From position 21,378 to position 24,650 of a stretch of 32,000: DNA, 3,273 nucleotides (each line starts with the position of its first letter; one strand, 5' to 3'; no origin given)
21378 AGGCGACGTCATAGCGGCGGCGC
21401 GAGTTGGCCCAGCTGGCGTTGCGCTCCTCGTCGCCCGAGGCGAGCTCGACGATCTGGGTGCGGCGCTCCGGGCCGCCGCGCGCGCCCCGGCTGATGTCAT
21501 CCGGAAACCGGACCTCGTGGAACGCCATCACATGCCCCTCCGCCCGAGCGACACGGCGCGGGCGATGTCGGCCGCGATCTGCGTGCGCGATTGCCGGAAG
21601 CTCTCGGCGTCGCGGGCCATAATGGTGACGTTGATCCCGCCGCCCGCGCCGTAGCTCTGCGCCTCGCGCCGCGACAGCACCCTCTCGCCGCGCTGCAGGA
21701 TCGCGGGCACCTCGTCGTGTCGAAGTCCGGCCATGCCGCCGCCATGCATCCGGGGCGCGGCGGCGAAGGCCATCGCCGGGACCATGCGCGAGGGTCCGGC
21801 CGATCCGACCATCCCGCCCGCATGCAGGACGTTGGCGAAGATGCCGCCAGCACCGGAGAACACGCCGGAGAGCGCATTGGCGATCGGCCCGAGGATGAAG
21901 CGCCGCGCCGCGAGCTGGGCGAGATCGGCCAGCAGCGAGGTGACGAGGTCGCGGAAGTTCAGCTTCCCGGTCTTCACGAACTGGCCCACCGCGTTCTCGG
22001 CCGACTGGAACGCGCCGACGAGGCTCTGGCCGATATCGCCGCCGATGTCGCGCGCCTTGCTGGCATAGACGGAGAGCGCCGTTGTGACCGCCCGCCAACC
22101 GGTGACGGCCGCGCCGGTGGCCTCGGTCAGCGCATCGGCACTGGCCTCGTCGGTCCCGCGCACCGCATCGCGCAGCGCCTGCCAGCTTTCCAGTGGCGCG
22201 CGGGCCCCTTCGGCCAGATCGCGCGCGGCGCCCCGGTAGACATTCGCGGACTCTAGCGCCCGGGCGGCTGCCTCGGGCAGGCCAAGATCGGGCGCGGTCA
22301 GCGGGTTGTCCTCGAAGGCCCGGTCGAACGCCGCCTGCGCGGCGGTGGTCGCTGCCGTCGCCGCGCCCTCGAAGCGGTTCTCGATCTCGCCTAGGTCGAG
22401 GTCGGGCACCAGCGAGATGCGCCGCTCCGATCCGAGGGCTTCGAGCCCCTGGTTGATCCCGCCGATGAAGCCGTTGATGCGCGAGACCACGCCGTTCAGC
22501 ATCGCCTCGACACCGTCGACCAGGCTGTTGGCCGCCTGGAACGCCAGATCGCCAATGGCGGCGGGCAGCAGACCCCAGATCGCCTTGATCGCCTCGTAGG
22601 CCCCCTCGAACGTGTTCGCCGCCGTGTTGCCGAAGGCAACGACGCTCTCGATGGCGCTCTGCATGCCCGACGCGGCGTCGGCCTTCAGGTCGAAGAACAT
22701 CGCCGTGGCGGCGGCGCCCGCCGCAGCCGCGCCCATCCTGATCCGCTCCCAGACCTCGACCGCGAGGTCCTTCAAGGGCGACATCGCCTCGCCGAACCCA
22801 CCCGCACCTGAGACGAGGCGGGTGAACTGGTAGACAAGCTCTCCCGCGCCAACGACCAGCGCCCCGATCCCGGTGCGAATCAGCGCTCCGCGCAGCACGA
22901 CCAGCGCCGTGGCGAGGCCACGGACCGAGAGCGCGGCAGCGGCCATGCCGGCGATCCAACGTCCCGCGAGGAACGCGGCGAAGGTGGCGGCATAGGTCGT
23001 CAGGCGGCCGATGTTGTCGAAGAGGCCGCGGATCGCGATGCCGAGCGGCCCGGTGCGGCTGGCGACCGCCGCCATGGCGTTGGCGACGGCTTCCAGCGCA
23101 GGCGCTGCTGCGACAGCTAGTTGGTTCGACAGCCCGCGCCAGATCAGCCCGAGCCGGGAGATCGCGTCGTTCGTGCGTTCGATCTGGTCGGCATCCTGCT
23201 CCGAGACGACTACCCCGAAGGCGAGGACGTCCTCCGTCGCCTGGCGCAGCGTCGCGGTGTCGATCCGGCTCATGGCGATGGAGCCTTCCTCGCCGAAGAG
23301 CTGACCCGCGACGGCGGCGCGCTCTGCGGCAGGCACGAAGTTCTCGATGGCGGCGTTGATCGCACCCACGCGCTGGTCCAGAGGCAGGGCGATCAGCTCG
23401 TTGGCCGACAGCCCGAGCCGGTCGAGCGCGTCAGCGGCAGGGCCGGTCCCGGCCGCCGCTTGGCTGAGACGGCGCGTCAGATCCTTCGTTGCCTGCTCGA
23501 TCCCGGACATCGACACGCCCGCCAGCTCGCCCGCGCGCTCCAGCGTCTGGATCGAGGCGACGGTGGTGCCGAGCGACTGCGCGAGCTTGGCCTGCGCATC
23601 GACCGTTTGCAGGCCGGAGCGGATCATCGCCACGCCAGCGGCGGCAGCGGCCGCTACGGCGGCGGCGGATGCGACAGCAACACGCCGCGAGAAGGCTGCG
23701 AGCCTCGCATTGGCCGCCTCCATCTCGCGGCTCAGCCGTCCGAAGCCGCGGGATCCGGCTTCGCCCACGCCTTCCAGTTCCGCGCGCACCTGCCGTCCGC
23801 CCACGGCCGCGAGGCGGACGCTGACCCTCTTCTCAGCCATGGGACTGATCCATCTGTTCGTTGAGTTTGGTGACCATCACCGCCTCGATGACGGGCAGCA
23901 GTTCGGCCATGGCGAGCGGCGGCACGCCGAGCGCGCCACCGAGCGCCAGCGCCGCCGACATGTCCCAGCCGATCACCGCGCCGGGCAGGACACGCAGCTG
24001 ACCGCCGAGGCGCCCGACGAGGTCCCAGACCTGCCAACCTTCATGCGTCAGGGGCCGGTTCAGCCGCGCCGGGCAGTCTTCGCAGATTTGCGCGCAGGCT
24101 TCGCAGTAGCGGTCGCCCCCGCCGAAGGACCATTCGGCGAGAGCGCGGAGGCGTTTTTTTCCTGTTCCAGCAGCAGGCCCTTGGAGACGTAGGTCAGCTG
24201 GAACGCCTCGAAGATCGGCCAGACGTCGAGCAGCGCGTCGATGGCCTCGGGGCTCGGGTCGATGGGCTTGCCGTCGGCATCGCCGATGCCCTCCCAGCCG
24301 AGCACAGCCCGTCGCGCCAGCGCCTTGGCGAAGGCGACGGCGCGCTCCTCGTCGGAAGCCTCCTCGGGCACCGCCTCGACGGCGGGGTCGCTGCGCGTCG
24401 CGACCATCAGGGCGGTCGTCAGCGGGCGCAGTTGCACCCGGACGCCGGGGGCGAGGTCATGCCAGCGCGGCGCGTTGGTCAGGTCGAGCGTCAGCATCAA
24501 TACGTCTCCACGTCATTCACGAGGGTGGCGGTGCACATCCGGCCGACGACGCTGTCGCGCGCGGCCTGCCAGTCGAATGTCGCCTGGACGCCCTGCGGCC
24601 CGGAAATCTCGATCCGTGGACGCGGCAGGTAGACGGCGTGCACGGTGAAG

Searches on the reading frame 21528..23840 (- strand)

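Call 5: search_protein_families(library=phrogs, proteins=[window:21528-23840:-], max_evalue=0.01)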
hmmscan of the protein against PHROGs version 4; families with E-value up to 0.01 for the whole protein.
window:21528-23840:- (770 aa): 24 families
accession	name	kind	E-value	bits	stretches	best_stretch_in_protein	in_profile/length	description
phrog_8462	-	tail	6.3e-220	733.4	1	6-769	2-672/672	tail length tape measure protein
phrog_20862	-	unknown function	2.2e-56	192.4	1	2-768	5-696/698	-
phrog_27166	-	tail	4.4e-45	155.2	1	317-768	276-749/751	tail length tape measure protein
phrog_9483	-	tail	7.1e-45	154.7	1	32-270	21-261/657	tail length tape measure protein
phrog_8125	-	tail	1.9e-27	97.5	1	55-506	72-467/578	tail length tape measure protein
phrog_2854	-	tail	1.1e-22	81.6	1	38-420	36-391/855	tail length tape measure protein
phrog_13338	-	unknown function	1e-19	71.3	2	44-518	27-412/903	-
phrog_24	-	tail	1e-16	61.3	1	548-742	810-976/1151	tail length tape measure protein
phrog_2335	-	tail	1e-16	61.1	1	550-737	1271-1482/1536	tail length tape measure protein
phrog_3336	-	tail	1.5e-13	51.2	1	263-533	281-576/1051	tail length tape measure protein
phrog_339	-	tail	2.6e-13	50.1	1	585-741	891-1037/1123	tail length tape measure protein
phrog_2276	-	tail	1e-12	48.6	1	16-594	50-535/673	tail length tape measure protein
phrog_1716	-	tail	1.6e-12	47.8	1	580-668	704-793/943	tail length tape measure protein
phrog_23940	-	tail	7.6e-12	46.1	1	585-728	183-320/353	tail length tape measure protein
phrog_16384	-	unknown function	7.8e-11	42.9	1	575-670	211-307/463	-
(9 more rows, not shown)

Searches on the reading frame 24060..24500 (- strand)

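Call 5: search_protein_families(library=phrogs, proteins=[window:24060-24500:-], max_evalue=0.01)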
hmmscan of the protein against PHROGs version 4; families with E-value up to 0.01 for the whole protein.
window:24060-24500:- (146 aa): 1 family
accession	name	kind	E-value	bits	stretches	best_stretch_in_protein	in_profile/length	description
phrog_313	-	tail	2.7e-27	97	1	3-144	15-171/258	Tail assembly chaperone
